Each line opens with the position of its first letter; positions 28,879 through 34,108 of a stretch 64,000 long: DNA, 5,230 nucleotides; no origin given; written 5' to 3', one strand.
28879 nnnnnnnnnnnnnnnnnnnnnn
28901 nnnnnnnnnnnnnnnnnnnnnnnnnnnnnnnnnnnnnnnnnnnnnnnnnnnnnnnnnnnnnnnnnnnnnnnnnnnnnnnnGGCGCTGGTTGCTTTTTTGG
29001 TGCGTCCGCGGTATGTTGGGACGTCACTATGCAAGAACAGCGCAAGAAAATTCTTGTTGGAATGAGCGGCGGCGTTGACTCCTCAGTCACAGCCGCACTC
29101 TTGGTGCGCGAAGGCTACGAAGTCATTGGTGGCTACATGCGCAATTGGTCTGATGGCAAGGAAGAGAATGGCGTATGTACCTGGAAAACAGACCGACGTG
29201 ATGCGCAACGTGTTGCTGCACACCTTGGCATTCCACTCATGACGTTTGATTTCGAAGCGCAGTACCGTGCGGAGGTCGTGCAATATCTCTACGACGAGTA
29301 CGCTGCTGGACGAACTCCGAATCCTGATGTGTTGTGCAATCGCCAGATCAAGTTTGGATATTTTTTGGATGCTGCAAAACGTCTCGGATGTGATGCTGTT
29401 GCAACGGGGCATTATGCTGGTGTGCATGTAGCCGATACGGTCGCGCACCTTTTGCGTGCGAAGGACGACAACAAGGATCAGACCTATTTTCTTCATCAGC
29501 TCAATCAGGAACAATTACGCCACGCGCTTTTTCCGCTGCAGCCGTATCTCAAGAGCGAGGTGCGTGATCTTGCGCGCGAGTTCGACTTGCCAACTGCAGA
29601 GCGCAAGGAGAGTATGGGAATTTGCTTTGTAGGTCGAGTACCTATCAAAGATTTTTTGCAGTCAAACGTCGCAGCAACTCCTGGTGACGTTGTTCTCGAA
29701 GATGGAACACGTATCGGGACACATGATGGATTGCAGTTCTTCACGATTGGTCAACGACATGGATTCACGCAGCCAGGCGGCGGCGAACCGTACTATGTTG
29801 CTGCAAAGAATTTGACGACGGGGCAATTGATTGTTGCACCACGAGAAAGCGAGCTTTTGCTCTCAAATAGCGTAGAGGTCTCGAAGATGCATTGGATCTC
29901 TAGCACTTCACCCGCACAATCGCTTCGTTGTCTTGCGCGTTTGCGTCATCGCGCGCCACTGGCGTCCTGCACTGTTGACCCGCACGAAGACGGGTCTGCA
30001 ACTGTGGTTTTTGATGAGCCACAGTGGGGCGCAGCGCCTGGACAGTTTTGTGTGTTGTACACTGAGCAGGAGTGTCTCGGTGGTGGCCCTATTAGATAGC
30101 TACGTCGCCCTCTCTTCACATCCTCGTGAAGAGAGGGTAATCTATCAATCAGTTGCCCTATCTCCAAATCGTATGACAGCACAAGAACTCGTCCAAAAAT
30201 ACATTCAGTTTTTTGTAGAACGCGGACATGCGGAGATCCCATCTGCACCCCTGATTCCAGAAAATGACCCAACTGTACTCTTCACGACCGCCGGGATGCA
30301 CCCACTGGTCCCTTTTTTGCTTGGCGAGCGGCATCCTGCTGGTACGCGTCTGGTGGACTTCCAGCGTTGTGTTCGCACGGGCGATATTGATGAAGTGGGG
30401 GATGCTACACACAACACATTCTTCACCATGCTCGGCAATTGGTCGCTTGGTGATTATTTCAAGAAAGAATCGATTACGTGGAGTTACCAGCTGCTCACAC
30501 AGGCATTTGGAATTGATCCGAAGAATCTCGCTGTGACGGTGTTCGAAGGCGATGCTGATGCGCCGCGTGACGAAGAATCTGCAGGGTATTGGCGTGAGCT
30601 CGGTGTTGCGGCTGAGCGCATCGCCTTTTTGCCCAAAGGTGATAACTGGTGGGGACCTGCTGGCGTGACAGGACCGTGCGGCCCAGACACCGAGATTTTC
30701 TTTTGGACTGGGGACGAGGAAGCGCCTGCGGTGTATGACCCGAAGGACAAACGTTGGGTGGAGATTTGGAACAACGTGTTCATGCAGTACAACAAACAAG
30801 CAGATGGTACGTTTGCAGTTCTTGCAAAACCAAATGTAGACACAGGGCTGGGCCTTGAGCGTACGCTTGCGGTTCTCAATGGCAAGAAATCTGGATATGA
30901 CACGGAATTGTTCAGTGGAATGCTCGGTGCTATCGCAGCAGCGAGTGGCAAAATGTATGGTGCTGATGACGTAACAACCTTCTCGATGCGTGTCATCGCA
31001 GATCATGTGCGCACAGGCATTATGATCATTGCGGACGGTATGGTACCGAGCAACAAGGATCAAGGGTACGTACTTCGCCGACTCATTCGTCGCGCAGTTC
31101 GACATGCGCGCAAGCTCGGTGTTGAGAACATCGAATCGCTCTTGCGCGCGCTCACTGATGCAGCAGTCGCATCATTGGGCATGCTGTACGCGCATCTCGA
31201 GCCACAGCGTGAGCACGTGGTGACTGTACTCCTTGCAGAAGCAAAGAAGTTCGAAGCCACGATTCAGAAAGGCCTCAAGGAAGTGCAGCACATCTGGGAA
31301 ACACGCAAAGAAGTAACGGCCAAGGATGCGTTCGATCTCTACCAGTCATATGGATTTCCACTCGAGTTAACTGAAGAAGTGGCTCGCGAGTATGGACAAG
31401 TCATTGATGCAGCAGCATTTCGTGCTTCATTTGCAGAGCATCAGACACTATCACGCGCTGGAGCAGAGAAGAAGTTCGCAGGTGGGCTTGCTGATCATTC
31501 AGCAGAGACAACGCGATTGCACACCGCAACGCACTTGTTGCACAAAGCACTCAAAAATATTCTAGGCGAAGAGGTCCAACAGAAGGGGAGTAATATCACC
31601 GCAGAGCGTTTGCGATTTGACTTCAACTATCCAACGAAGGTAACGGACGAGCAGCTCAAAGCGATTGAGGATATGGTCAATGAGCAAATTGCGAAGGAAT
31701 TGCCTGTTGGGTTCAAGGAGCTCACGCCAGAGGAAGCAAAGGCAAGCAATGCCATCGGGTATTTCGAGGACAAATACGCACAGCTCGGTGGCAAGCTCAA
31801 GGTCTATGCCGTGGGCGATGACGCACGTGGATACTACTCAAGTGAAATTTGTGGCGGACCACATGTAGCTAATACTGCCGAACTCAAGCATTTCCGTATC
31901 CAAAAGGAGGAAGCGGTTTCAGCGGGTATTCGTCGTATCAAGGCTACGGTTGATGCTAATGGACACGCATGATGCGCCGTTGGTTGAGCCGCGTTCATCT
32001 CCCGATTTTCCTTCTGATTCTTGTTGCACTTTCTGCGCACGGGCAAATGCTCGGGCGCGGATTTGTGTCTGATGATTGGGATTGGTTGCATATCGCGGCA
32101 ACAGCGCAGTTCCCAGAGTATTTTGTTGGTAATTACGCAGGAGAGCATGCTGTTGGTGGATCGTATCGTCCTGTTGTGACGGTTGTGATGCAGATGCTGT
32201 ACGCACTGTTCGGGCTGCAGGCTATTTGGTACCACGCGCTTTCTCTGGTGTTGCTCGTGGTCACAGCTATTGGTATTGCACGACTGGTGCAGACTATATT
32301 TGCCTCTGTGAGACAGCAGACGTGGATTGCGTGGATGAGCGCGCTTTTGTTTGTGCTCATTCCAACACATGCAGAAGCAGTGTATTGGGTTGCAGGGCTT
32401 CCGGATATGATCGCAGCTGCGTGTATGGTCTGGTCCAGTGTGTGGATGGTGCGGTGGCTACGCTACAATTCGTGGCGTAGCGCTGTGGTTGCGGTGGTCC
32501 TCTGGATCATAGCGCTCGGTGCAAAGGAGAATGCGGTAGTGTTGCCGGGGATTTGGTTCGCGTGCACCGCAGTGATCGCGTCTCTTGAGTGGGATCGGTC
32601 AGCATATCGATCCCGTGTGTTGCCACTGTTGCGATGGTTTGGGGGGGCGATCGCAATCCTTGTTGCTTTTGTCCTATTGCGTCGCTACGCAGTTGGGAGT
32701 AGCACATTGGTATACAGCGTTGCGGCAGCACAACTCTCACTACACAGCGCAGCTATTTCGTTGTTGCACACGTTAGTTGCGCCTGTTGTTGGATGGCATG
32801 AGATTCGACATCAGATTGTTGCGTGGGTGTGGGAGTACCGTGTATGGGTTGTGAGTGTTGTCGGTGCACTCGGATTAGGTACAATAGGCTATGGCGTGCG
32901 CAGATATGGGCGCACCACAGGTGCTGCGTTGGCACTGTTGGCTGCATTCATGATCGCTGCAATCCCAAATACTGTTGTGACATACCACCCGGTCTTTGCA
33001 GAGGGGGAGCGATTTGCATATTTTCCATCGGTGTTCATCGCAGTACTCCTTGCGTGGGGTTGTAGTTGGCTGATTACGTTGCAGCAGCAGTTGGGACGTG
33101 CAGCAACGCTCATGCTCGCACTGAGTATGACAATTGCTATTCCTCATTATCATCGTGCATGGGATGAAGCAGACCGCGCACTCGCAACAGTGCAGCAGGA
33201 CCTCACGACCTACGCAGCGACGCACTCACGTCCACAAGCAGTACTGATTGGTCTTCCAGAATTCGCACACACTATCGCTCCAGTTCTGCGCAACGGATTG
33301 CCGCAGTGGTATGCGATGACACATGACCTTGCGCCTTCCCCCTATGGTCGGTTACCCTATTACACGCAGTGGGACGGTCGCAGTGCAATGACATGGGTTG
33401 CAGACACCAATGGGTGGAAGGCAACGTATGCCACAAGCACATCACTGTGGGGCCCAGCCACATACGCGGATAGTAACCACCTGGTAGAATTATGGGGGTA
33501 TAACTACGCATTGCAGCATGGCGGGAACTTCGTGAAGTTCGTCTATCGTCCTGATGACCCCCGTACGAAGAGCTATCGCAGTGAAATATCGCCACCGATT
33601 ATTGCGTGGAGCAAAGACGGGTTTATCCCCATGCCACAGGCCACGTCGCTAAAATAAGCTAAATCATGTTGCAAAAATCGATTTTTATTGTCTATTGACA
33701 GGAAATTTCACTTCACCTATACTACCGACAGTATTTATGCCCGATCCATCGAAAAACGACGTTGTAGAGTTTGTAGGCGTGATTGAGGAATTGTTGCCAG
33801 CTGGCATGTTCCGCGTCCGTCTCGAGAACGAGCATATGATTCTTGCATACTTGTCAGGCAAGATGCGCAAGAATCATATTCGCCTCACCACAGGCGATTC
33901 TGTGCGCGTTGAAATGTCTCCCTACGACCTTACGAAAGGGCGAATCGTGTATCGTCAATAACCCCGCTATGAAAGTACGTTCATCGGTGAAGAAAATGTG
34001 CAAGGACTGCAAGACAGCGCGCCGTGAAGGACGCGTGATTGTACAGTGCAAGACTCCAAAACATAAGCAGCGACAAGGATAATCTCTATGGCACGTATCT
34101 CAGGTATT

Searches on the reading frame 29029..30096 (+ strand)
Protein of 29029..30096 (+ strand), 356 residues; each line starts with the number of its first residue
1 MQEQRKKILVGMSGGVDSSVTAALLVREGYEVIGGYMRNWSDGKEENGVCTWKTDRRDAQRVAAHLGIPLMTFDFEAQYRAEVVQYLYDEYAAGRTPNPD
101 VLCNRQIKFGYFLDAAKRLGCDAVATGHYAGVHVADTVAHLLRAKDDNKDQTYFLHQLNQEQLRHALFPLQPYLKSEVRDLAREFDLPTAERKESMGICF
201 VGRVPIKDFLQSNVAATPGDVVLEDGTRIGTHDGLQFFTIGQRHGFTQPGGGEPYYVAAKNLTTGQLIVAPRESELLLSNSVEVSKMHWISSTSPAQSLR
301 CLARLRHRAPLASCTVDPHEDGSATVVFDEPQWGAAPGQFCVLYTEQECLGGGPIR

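Call 50: search_protein_families(library=pfam, proteins=[window:29029-30096:+], max_evalue=0.001)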
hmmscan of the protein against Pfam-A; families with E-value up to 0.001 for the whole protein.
window:29029-30096:+ (356 aa): 6 families
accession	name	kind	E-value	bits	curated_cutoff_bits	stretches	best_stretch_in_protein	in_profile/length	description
PF03054.22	tRNA_Me_trans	-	6.6e-77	258.2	20.6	1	6-202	1-201/202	tRNA methyl transferase HUP domain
PF20258.4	tRNA_Me_trans_C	-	1.2e-21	77.3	20.6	1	281-355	3-77/77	Aminomethyltransferase beta-barrel domain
PF20259.3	tRNA_Me_trans_M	-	1.5e-16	60.2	27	1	207-270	1-65/66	tRNA methyl transferase PRC-barrel domain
PF02540.23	NAD_synthase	-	2.2e-06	27.4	21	1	4-81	17-87/242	NAD synthase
PF00733.27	Asn_synthase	-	0.00056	20.1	21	1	8-107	20-114/354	Asparagine synthase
PF02568.20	ThiI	-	0.00085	19.4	20.5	0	7-131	5-119/197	Thiamine biosynthesis protein (ThiI)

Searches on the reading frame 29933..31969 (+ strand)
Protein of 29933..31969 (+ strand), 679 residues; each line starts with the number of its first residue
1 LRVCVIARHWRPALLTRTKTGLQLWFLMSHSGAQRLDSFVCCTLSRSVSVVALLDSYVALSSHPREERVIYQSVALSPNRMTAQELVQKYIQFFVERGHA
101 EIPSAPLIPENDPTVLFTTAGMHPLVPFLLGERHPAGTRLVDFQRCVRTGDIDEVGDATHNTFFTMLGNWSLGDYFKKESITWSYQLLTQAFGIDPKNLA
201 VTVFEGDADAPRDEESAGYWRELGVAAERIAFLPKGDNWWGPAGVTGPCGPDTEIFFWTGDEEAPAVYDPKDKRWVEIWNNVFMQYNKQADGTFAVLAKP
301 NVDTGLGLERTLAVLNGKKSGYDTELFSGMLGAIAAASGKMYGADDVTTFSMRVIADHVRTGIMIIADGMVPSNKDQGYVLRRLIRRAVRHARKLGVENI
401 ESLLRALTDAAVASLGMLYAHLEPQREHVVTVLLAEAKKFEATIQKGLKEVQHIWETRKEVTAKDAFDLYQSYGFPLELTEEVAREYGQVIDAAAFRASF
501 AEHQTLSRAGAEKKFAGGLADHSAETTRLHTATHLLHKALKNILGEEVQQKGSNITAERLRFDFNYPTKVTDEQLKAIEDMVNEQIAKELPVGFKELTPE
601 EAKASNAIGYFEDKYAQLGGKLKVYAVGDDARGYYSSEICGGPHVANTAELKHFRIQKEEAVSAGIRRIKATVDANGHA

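Call 50: search_protein_families(library=pfam, proteins=[window:29933-31969:+], max_evalue=0.001)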
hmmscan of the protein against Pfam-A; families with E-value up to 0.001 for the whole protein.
window:29933-31969:+ (679 aa): 2 families
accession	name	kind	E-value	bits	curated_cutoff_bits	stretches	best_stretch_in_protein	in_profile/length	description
PF01411.24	tRNA-synt_2c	-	9.1e-132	440.8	30.3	1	85-530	1-449/552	tRNA synthetases class II (A)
PF07973.19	tRNA_SAD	-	1.9e-14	53.8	24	1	623-669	2-43/44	Threonyl and Alanyl tRNA synthetase second additional domain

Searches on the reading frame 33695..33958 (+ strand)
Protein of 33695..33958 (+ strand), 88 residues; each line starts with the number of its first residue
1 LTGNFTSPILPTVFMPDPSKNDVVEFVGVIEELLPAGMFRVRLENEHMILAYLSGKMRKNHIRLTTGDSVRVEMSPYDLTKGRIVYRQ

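Call 50: search_protein_families(library=pfam, proteins=[window:33695-33958:+], max_evalue=0.001)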
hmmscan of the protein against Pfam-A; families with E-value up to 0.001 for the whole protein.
window:33695-33958:+ (88 aa): 1 family
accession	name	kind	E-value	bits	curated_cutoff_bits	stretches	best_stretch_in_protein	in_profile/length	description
PF01176.25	eIF-1a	-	5.7e-24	84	30.2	1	25-87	2-64/64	Translation initiation factor 1A / IF-1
